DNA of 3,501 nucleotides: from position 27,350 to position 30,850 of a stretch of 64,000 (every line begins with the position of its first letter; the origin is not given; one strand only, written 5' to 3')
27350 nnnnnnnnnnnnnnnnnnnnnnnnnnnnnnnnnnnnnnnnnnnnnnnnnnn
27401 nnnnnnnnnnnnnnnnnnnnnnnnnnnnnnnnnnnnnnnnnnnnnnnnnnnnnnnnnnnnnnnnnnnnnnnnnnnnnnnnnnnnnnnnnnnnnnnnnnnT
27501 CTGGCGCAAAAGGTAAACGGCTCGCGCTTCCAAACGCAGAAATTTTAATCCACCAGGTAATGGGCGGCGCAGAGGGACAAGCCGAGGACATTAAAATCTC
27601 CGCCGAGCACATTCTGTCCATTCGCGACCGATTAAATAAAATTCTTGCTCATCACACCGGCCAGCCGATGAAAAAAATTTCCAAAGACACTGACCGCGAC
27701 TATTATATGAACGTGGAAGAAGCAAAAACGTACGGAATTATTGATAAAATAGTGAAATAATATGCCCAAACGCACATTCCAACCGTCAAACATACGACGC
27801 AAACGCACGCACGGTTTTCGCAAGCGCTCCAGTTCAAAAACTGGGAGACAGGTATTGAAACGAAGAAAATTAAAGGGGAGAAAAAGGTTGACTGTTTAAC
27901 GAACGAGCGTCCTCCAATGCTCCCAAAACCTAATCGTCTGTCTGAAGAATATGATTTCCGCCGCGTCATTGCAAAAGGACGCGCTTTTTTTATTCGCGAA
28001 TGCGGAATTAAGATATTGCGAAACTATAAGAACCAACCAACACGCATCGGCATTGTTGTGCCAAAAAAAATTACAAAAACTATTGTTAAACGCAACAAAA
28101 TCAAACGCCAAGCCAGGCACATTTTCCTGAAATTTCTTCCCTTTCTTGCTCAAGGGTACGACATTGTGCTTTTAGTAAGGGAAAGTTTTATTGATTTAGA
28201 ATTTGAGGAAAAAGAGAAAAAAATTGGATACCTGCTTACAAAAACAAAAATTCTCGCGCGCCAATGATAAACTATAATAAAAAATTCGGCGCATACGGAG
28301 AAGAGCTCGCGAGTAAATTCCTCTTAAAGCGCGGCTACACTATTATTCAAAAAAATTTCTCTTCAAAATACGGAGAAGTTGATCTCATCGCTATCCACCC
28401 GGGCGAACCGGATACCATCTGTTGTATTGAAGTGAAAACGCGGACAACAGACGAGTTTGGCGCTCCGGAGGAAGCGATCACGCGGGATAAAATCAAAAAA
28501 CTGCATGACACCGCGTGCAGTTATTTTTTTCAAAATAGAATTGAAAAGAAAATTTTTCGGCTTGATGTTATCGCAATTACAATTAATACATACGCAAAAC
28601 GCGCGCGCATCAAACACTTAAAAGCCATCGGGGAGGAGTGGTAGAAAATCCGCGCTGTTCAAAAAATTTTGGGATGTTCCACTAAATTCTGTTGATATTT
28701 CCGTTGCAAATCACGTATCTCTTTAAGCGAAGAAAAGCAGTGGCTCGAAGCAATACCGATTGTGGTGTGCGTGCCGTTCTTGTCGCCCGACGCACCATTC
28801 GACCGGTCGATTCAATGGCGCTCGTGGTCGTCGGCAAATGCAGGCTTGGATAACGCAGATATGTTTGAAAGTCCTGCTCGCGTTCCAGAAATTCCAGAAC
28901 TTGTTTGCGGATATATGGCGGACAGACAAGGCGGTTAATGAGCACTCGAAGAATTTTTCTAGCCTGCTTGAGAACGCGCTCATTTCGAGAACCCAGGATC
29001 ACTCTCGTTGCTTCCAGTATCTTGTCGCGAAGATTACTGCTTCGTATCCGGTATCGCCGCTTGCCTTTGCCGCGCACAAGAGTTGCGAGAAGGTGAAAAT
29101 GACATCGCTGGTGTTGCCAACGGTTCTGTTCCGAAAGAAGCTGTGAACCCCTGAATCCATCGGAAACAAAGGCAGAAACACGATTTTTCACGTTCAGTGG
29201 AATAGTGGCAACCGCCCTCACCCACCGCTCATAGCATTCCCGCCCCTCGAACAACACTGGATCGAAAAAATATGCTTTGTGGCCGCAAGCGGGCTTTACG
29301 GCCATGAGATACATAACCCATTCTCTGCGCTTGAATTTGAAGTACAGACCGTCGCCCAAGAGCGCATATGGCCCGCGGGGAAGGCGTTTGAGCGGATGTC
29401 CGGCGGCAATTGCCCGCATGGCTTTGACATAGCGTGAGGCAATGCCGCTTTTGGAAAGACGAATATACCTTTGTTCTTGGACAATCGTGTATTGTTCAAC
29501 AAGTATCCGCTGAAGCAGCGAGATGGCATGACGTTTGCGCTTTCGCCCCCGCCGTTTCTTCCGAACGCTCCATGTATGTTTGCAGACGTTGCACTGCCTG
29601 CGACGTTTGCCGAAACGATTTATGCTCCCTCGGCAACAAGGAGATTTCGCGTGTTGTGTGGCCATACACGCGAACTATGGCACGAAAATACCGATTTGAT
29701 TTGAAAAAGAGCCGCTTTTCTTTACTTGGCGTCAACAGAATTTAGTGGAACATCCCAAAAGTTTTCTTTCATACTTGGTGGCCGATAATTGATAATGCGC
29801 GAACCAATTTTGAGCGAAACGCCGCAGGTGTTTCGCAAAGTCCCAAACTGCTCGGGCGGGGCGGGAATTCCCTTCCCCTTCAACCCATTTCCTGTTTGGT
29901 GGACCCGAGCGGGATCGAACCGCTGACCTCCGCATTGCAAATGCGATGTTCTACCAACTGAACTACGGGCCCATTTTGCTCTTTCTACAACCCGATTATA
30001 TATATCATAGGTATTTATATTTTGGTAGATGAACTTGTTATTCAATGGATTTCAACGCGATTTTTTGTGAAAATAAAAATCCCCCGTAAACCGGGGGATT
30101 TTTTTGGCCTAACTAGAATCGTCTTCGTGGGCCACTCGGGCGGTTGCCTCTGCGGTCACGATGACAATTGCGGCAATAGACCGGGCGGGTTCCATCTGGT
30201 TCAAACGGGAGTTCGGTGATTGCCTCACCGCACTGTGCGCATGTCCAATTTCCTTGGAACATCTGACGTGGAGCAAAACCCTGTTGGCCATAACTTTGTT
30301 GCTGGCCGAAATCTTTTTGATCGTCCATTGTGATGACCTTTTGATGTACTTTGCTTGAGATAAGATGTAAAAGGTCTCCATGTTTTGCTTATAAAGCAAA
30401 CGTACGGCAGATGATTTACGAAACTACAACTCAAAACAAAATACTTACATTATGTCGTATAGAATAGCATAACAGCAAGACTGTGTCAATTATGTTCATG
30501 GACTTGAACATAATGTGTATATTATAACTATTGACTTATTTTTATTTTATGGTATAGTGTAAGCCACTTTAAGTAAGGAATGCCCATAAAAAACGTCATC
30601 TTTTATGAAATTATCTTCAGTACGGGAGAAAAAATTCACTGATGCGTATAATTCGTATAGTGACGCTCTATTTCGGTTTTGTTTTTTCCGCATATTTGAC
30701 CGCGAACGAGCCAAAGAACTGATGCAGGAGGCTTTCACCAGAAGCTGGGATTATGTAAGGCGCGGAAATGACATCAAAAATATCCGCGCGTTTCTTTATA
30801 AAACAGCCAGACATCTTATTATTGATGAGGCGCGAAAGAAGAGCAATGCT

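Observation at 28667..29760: IS1-like insertion sequence with perfect 25-29 bp terminal inverted repeats between yraN and tRNA-Ala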

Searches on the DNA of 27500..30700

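Call 64: search_rna_families(source=window, start=27500, end=30700, threshold=gathering)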
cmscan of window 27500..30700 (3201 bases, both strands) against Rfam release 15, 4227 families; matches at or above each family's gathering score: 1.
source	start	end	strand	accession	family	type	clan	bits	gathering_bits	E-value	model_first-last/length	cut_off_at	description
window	29900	29972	-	RF00005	tRNA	Gene; tRNA;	CL00001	69.7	29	1.9e-14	1-71/71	no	tRNA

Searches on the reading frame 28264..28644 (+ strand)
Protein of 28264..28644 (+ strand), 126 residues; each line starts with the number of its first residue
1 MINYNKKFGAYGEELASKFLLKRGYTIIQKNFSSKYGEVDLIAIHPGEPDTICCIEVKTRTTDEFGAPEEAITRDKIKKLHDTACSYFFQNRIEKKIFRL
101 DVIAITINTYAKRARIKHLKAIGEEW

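Call 11: find_encoding_contigs(protein=window:28264-28644:+, flank=4000, max_places=10)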
Protein window:28264-28644:+ (126 aa): 23 contigs read that carry it; 10 places shown.
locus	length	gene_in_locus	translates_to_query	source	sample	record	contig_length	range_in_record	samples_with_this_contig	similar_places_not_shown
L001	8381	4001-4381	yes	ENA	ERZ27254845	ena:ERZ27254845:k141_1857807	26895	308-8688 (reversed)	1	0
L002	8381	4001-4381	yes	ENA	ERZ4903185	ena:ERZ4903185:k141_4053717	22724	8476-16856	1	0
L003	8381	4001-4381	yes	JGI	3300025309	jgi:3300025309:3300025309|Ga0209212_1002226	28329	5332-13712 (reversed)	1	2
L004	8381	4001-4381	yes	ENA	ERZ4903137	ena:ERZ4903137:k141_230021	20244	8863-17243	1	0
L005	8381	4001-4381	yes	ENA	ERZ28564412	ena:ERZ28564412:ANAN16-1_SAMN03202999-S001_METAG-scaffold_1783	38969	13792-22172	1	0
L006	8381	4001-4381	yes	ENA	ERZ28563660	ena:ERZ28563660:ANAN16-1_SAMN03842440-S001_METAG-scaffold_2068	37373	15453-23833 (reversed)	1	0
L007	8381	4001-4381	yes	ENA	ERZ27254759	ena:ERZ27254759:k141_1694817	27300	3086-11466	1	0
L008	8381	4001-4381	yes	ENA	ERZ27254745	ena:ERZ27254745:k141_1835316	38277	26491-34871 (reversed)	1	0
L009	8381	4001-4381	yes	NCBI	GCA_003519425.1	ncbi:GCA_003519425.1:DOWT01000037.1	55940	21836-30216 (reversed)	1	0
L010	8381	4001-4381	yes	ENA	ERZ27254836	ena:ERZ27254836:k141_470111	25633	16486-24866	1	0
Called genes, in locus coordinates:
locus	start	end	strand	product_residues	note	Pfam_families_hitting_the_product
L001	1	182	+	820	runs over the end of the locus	PF00521:DNA_topoisoIV, PF03989:DNA_gyraseA_C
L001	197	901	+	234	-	PF12844:HTH_19 (weak), PF13413:HTH_25, PF09136:Glucodextran_B (weak)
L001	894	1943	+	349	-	PF00154:RecA_N, PF08423:Rad51, PF06745:ATPase (weak), PF01637:ATPase_2 (faint), PF21096:RecA_C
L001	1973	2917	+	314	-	PF01368:DHH, PF02272:DHHA1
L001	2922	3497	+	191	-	PF00574:CLP_protease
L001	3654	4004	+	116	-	PF00825:Ribonuclease_P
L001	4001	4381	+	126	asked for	PF08378:NERD (weak), PF02021:UPF0102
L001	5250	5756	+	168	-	PF04542:Sigma70_r2, PF08281:Sigma70_r4_2, PF04545:Sigma70_r4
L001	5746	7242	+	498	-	PF18911:PKD_4 (weak)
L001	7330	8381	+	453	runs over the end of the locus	?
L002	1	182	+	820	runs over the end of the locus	PF00521:DNA_topoisoIV, PF03989:DNA_gyraseA_C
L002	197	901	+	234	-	PF12844:HTH_19 (weak), PF13413:HTH_25, PF09136:Glucodextran_B (weak)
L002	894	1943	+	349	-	PF00154:RecA_N, PF08423:Rad51, PF06745:ATPase (weak), PF01637:ATPase_2 (faint), PF21096:RecA_C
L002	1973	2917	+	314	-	PF01368:DHH, PF02272:DHHA1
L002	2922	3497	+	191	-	PF00574:CLP_protease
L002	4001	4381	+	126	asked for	PF08378:NERD (weak), PF02021:UPF0102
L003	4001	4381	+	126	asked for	PF08378:NERD (weak), PF02021:UPF0102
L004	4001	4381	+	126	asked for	PF08378:NERD (weak), PF02021:UPF0102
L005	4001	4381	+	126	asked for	PF08378:NERD (weak), PF02021:UPF0102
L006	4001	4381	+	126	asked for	PF08378:NERD (weak), PF02021:UPF0102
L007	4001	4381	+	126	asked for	PF08378:NERD (weak), PF02021:UPF0102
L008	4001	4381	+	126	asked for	PF08378:NERD (weak), PF02021:UPF0102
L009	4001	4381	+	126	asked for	PF08378:NERD (weak), PF02021:UPF0102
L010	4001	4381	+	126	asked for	PF08378:NERD (weak), PF02021:UPF0102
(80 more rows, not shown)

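Call 46: list_cluster_members(proteins=[window:28264-28644:+, window:27185-27760:+, window:28682-29665:-, window:30605-31111:+])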
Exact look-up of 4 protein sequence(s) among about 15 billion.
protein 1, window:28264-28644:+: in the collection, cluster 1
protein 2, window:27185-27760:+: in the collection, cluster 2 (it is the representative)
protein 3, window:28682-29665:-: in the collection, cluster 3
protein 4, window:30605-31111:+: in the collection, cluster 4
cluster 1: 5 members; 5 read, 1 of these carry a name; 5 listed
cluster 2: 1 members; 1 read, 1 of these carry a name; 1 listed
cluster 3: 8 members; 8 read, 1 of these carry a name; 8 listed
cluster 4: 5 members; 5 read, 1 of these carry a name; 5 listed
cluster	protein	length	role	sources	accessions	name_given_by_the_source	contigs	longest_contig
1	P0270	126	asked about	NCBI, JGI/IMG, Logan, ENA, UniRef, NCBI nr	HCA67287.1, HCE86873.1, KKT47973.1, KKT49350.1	MAG: hypothetical protein A2249_00295 [Candidatus Jacksonbacteria bacterium ... | UPF0102 protein A3H61_03710 n=1 Tax=Candidatus Jacksonbacteria bacterium ... | MAG: hypothetical protein UW39_C0004G0033 [Parcubacteria group bacterium ...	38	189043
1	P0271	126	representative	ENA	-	-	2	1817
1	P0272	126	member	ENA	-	-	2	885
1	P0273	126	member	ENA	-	-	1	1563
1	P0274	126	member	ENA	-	-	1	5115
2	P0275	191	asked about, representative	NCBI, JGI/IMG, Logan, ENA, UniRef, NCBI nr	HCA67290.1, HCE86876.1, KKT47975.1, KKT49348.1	MAG: ATP-dependent Clp protease proteolytic subunit [Candidatus Jacksonbacteria bacterium ... | ATP-dependent Clp protease proteolytic subunit n=1 Tax=Candidatus Jacksonbacteria ... | MAG: ATP-dependent Clp protease proteolytic subunit [Parcubacteria group bacterium ...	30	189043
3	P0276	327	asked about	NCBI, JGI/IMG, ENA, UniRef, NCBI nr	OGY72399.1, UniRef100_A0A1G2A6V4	MAG: hypothetical protein A3H61_03715 [Candidatus Jacksonbacteria bacterium ... | MULE transposase domain-containing protein n=1 Tax=Candidatus Jacksonbacteria bacterium ...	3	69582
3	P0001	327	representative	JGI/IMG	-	-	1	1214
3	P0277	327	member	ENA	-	-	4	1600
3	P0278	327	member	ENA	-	-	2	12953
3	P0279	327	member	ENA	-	-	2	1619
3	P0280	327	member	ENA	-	-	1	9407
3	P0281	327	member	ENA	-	-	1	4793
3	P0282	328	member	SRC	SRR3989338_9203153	-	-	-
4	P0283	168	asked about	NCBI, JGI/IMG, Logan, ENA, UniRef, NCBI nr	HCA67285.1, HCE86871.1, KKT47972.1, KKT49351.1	MAG: hypothetical protein A2249_00310 [Candidatus Jacksonbacteria bacterium ... | RNA polymerase sigma factor n=1 Tax=Candidatus Jacksonbacteria bacterium ... | MAG: RNA polymerase, sigma-24 subunit, ECF subfamily [Parcubacteria group bacterium ...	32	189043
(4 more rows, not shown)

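Call 47: find_encoding_contigs(protein=P0278, flank=3000, max_places=4)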
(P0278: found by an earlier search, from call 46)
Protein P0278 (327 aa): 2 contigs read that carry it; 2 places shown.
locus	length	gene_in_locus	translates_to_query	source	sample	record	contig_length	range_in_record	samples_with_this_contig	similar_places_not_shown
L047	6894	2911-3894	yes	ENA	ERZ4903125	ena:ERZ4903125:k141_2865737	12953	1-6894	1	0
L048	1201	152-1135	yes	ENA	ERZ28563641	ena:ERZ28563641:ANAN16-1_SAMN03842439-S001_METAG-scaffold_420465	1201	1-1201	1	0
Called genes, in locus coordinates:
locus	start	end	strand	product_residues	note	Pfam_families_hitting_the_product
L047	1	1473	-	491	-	?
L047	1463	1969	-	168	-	PF04542:Sigma70_r2, PF08281:Sigma70_r4_2, PF04545:Sigma70_r4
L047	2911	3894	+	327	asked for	-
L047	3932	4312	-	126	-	PF08378:NERD (weak), PF02021:UPF0102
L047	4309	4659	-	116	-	PF00825:Ribonuclease_P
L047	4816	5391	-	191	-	PF00574:CLP_protease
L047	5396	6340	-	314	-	PF01368:DHH, PF02272:DHHA1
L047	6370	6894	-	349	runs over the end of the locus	PF00154:RecA_N, PF08423:Rad51, PF06745:ATPase (weak), PF01637:ATPase_2 (faint), PF21096:RecA_C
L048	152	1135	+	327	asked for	-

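Call 48: find_encoding_contigs(protein=P0280, flank=3000, max_places=4)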
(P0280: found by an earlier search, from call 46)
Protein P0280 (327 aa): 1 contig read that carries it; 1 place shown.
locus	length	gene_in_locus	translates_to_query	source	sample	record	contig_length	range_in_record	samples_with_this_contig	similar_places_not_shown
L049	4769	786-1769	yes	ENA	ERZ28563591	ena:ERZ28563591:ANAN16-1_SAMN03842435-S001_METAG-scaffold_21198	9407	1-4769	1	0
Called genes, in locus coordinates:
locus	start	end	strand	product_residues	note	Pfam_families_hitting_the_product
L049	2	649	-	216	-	?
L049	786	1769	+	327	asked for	-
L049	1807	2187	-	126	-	PF08378:NERD (weak), PF02021:UPF0102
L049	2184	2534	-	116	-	PF00825:Ribonuclease_P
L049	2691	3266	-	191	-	PF00574:CLP_protease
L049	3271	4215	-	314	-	PF01368:DHH, PF02272:DHHA1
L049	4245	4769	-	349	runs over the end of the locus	PF00154:RecA_N, PF08423:Rad51, PF06745:ATPase (weak), PF01637:ATPase_2 (faint), PF21096:RecA_C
